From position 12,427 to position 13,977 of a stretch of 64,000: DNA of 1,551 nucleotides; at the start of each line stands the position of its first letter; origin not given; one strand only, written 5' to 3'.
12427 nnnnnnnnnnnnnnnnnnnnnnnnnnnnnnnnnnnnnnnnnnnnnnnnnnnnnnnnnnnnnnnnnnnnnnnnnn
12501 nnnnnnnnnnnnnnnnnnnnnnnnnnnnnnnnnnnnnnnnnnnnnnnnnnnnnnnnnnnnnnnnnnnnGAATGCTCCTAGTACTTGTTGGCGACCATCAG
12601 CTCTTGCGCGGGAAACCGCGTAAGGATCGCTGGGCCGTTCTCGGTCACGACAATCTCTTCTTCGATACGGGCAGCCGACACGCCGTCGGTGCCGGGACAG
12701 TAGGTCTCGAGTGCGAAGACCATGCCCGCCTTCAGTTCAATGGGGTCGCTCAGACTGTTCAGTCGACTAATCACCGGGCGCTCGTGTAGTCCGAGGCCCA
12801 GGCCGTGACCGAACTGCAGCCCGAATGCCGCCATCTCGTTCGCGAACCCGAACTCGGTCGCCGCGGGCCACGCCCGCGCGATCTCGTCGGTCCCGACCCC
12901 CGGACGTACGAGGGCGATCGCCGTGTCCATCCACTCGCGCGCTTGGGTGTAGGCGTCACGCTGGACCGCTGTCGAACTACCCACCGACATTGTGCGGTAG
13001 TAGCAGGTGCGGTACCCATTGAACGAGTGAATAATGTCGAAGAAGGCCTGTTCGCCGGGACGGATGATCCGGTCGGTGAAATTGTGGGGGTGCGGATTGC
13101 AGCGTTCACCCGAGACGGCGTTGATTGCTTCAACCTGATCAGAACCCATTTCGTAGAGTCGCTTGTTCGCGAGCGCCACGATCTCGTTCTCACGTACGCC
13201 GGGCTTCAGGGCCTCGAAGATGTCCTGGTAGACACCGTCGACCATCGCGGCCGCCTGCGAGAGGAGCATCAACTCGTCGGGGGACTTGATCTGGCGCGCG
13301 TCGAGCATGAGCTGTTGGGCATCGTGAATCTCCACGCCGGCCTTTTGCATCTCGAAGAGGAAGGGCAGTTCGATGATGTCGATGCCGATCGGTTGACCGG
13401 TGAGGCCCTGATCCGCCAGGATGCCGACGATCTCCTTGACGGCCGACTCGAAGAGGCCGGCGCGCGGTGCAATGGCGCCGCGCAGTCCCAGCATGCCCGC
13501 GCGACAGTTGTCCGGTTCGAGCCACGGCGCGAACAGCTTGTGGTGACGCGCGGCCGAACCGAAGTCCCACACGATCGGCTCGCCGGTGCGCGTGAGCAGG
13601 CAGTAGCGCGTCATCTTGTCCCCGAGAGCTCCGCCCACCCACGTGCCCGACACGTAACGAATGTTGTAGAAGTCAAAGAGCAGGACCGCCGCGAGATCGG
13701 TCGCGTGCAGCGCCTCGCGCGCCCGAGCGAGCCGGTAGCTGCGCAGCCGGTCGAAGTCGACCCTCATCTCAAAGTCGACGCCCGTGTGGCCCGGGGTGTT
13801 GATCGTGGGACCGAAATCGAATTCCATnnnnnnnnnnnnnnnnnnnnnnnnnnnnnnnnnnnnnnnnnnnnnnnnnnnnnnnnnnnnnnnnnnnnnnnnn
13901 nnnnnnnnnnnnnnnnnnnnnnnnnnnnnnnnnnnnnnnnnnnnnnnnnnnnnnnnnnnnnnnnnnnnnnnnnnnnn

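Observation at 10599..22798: Orphan catabolic gene cluster: importer, two unusual hydrolases, dehydrogenase and dedicated TPP complex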

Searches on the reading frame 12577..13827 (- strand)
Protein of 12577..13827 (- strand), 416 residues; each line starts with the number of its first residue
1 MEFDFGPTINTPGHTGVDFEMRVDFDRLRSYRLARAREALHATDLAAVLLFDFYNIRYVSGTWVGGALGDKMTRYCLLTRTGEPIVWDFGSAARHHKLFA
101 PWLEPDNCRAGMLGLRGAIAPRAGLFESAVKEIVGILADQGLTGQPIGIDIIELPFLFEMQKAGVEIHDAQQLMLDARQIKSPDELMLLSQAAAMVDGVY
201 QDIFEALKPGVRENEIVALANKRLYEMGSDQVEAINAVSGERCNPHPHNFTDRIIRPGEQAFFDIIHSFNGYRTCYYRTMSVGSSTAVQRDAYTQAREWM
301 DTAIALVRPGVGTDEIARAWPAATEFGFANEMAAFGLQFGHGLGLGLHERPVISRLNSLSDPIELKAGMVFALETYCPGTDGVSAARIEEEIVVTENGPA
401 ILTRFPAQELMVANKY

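Call 3: search_protein_families(library=pfam, proteins=[window:12577-13827:-])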
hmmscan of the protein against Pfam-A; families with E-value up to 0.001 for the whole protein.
window:12577-13827:- (416 aa): 2 families
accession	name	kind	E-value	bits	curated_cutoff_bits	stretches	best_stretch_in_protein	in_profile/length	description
PF00557.29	Peptidase_M24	-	1.2e-37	130.1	23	1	189-396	3-208/208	Metallopeptidase family M24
PF01321.24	Creatinase_N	-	3.4e-06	28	22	1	32-180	1-128/128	Creatinase/Prolidase N-terminal domain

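Call 5: search_protein_families(library=ncbifam, proteins=[window:12577-13827:-], max_evalue=0.00001)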
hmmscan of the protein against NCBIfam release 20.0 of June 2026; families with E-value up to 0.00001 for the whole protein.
window:12577-13827:- (416 aa): 12 families
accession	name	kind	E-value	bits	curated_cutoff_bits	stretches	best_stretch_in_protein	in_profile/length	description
NF043017.1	DimsulpropLyDddP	equivalog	6.9e-29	100.9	600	1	24-409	50-440/443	dimethylsulfonioproprionate lyase DddP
NF040821.1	dipep_PepQ_Arch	equivalog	3.4e-22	78.9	630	1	166-404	108-340/346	Xaa-Pro dipeptidase PepQ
TIGR02993.1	ectoine_eutD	equivalog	3.8e-21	75.6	613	1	31-412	13-389/391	ectoine hydrolase DoeA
NF007310.0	PRK09795.1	equivalog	5.3e-18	65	393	1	177-411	124-357/361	aminopeptidase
NF038259.1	ectoine_DoeA_2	exception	6.8e-16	58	575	1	165-401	138-375/386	ectoine hydrolase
TIGR00500.1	met_pdase_I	equivalog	3.6e-15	56.2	171.35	1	180-375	3-201/247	type I methionyl aminopeptidase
NF011174.0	PRK14576.1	subfamily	3.2e-09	36.1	487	1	162-404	159-396/405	putative endopeptidase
NF011720.0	PRK15173.1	subfamily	3.3e-08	32.9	420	1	165-407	100-337/343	peptidase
NF011173.0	PRK14575.1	equivalog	3.6e-08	32.8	850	1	165-407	163-400/406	putative peptidase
NF008970.0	PRK12318.1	equivalog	3.7e-08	33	267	1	262-375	133-242/291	methionyl aminopeptidase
NF008131.0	PRK10879.1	equivalog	1.4e-07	30.7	465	0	164-317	157-312/438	Xaa-Pro aminopeptidase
NF009533.0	PRK12897.1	equivalog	1.5e-07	31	488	0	180-403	4-246/248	type I methionyl aminopeptidase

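Call 7: search_solved_structures(query=window:12577-13827:-, max_evalue=0.00001)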
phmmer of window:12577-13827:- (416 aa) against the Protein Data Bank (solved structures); distinct sequences matched with E-value up to 0.00001: 53.
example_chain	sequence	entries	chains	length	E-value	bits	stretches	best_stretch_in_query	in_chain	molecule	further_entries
5cdl_A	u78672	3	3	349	4.7e-25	91.5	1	177-404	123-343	Proline dipeptidase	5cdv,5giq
5giu_A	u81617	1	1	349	4.7e-25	91.5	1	177-404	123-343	Proline dipeptidase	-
1pv9_A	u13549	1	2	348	4.7e-21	78.3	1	166-405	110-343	Xaa-Pro dipeptidase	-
4ege_A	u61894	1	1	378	2.9e-20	75.7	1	170-412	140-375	Dipeptidase PepE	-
1wy2_A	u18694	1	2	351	1e-19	73.9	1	153-405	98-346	Xaa-Pro dipeptidase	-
4rgz_A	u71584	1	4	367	4.4e-19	71.8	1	166-402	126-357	Xaa-Pro aminopeptidase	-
4fkc_A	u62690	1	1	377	4.7e-19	71.7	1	166-402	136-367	Xaa-Pro aminopeptidase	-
1wn1_A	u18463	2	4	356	1e-18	70.6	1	136-405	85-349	dipeptidase | 356aa long hypothetical dipeptidase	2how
3q6d_A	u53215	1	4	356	2e-18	69.7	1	169-410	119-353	Proline dipeptidase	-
4s01_A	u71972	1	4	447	2.1e-17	66.3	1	24-409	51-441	Peptidase M24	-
4rzy_A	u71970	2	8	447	3.7e-17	65.5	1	24-409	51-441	Peptidase M24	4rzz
4s00_A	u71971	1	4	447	3.8e-17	65.4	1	24-409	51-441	Peptidase M24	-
2zsg_A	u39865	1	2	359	6e-17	64.8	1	176-408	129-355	Aminopeptidase P, putative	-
4b28_A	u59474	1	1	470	1.8e-16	63.2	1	24-409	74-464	METALLOPEPTIDASE, FAMILY M24, PUTATIVE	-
4zng_C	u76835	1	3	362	4.9e-16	61.8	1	172-403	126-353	Prolidase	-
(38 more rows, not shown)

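Call 11: find_homologous_proteins(query=window:12577-13827:-, max_evalue=1e-20)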
Query window:12577-13827:- (416 aa): 8000 proteins with E <= 1e-20 among 8000 candidates; the best 120 are listed.
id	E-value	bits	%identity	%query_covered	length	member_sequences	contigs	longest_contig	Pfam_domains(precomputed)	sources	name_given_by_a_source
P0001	5.2e-282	953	100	100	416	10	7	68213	PF01321.25,PF00557.30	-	-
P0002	5.1e-270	913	96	99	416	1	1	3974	PF01321.25,PF00557.30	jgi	jgi:Xaa-Pro aminopeptidase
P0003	7.0e-270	913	96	99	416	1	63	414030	PF01321.25,PF00557.30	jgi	jgi:Xaa-Pro aminopeptidase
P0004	1.8e-269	911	96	99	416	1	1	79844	PF01321.25,PF00557.30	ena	-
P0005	2.5e-269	911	96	99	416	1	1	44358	PF01321.25,PF00557.30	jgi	jgi:Xaa-Pro aminopeptidase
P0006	4.5e-269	910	96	99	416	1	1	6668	PF01321.25,PF00557.30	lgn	-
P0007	6.4e-269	910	96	99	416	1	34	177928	PF01321.25,PF00557.30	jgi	jgi:Xaa-Pro aminopeptidase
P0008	2.3e-268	908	95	99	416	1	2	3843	PF01321.25,PF00557.30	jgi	jgi:Xaa-Pro aminopeptidase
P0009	2.3e-268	908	95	99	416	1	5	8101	PF01321.25,PF00557.30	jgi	jgi:Xaa-Pro aminopeptidase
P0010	4.4e-268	907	95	99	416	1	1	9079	PF01321.25,PF00557.30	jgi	jgi:Xaa-Pro aminopeptidase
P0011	7.9e-268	906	95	99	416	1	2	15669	PF01321.25,PF00557.30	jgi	jgi:Xaa-Pro aminopeptidase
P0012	1.2e-267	905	96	99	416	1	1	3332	PF01321.25,PF00557.30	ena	-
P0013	2.1e-266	901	95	99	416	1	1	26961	PF01321.25,PF00557.30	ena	-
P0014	3.4e-266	901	95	99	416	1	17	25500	PF01321.25,PF00557.30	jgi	jgi:Xaa-Pro aminopeptidase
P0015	6.6e-266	900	94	99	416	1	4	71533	PF01321.25,PF00557.30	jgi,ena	-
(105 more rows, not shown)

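Call 18: search_protein_representatives(protein=window:12577-13827:-)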
Query: 416 residues. Proteins with E-value up to 0.001 (for the whole library): 12736; up to 1e-10: 4761; up to 1e-30: 544. The best 150 are listed.
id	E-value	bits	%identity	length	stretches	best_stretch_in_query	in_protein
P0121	1.7e-141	488.2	53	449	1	9-414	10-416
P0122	6.4e-131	453.4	72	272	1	146-416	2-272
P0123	7.4e-130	449.9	69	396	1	138-416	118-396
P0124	6.4e-122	423.7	64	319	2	188-416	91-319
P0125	8.9e-120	416.7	47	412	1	13-410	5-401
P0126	9.3e-111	387.0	63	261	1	157-416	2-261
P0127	5.1e-110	384.5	60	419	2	208-416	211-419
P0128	2.4e-108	379.0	62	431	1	112-411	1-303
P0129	6.4e-105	367.7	53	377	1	55-351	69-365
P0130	2.3e-104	365.9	59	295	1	151-414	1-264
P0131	3.4e-104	365.3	58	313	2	9-186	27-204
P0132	3.3e-103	362.1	55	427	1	145-414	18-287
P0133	7.6e-103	360.9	80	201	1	108-308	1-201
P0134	9.6e-103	360.6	61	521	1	146-414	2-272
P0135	1.7e-101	356.5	71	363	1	9-233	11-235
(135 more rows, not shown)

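Call 22: find_related_loci(query=A2, collection=genome_contigs, flank=10000)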
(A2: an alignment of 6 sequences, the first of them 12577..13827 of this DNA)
Query A2 (416 aa) in genome_contigs; peptide patterns used: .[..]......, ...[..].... (x = any residue, [..] = any of these).
600 stretches matched a pattern (row limit reached: there are more); 596 encode a relative of the query (tblastn E <= 1e-3); the best 80 are kept; 80 distinct loci.
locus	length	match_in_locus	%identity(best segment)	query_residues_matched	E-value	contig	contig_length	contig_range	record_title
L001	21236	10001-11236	93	5-416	0e+0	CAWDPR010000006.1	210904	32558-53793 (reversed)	MAG: uncultured Acidimicrobiaceae bacterium isolate MFD04780.bin.3.483 genome assembly, contig: contig_39385, whole geno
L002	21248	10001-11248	89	1-416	0e+0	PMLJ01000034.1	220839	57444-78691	MAG: Acidimicrobiaceae bacterium isolate fen_670 73.20120600_E1D.135_contig_14481, whole genome shotgun sequence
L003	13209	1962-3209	90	1-416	0e+0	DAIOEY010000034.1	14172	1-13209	MAG TPA_asm: Acidimicrobiales bacterium isolate CTOTU10814 NODE_928_length_14172_cov_12.150457, whole genome shotgun seq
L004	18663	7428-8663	88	5-416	0e+0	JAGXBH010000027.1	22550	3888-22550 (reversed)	MAG: Acidobacteria bacterium isolate REEB96 contig-150_2690, whole genome shotgun sequence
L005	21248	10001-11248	87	1-416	0e+0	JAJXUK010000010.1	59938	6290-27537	MAG: Actinomycetes bacterium isolate BP4.bin89 NODE_442_length_59938_cov_2.048603, whole genome shotgun sequence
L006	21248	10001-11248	87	1-416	0e+0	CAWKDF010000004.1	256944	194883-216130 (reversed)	MAG: uncultured Acidimicrobiaceae bacterium isolate MFD05512.bin.2.147 genome assembly, contig: contig_33849, whole geno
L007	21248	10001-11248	88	1-416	0e+0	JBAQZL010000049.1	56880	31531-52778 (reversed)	MAG: Acidimicrobiales bacterium isolate MFD10856_ilm_asm_bin7 k127_151657, whole genome shotgun sequence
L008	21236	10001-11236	82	5-416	0e+0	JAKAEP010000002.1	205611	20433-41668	MAG: Actinomycetes bacterium isolate WY1.bin33 NODE_70_length_205611_cov_5.477619, whole genome shotgun sequence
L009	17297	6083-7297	79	12-416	0e+0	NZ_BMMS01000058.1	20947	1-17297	Wenjunlia tyrosinilytica strain CGMCC 4.7201 sequence058, whole genome shotgun sequence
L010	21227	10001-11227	76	8-416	0e+0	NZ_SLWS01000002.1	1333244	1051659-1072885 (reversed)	Actinocrispum wychmicini strain DSM 45934 Ga0310477_102, whole genome shotgun sequence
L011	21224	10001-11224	77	9-416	0e+0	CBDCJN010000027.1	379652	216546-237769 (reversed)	MAG: Actinoplanes sp. isolate 255df4d8-a247-4aeb-b420-f1f5dc61c0b4 genome assembly, contig: contig_27, whole genome shot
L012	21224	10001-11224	77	9-416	0e+0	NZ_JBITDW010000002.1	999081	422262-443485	Actinoplanes sp. NPDC051513 NPDC051513_372_C6.ctg-0002, whole genome shotgun sequence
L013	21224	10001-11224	77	9-416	0e+0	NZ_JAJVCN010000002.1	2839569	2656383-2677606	Kibdelosporangium philippinense strain ATCC 49844 NODE_2_length_2839569_cov_44.010316, whole genome shotgun sequence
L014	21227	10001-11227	77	8-416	0e+0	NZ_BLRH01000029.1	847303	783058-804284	Rhizohabitans arisaemae strain K14-0274 scaffold29_cov16, whole genome shotgun sequence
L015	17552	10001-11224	78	9-416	0e+0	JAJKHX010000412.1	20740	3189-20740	MAG: Nocardiopsis sp. isolate b3_HoplandSoilSeptJan k101_6170313, whole genome shotgun sequence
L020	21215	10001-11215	77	12-416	0e+0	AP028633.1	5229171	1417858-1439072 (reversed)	Acidothermaceae bacterium B102 DNA, complete genome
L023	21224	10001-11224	76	9-416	0e+0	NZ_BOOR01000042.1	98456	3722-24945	Planotetraspora thailandica strain NBRC 104271 sequence042, whole genome shotgun sequence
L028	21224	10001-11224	77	9-416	0e+0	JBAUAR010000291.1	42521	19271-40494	MAG: Streptosporangiaceae bacterium isolate MFD10888_ilm_asm_bin49 k127_17030, whole genome shotgun sequence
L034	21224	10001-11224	75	9-416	0e+0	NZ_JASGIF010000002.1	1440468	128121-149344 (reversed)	MAG: Nocardioides sp. isolate 5N275 JMF-2111-06-0005.ont.bin.275_1, whole genome shotgun sequence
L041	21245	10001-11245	74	1-416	0e+0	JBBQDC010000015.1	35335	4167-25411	MAG: Actinomycetales bacterium isolate Co_metawrap_1198 Cmw_1198_k141_15460880_length_35335_cov_12.3393, whole genome sh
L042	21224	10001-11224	75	9-416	0e+0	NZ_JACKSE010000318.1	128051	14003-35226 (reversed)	Mycolicibacterium hippocampi strain DSM 45391 MHIPPOCAMPIDSM45391_contig000322, whole genome shotgun sequence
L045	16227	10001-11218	74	12-416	0e+0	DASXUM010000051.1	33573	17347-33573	MAG TPA_asm: Candidatus Nanopelagicaceae bacterium isolate SMAG_U4718 k141_391018, whole genome shotgun sequence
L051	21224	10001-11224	74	9-416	0e+0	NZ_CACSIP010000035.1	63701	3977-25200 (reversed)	Mycolicibacterium vanbaalenii isolate BC8_1, whole genome shotgun sequence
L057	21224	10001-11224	73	9-416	0e+0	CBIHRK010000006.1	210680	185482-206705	MAG TPA_asm: uncultured Lacisediminihabitans sp. isolate SRR18156180_binner123_Refined_70 genome assembly, contig: ERZ27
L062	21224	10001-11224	72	9-416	0e+0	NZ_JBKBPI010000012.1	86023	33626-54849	MAG: Microcella sp. isolate 21I_057.bin.16 NODE_12_length_86023_cov_39.452028, whole genome shotgun sequence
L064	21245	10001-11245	72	1-416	0e+0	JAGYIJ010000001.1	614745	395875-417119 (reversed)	MAG: Aquiluna sp. isolate M30B12 contig_1245, whole genome shotgun sequence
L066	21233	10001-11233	72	6-416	0e+0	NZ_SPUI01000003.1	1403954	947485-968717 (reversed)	Nocardioides sp. 503 Scaffold2_1, whole genome shotgun sequence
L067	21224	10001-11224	72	9-416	0e+0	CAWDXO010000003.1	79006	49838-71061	MAG: uncultured Actinomycetes bacterium isolate MFD05705.bin.1.160 genome assembly, contig: contig_12730, whole genome s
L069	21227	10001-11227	72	9-416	0e+0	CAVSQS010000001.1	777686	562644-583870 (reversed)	MAG: uncultured Actinomycetota bacterium isolate MFD05684.bin.3.129 genome assembly, contig: contig_13948, whole genome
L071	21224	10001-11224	72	9-416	0e+0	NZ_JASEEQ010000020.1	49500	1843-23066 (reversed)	MAG: Nocardioides sp. isolate Yes46-02 NODE_20_length_49500_cov_18.421782, whole genome shotgun sequence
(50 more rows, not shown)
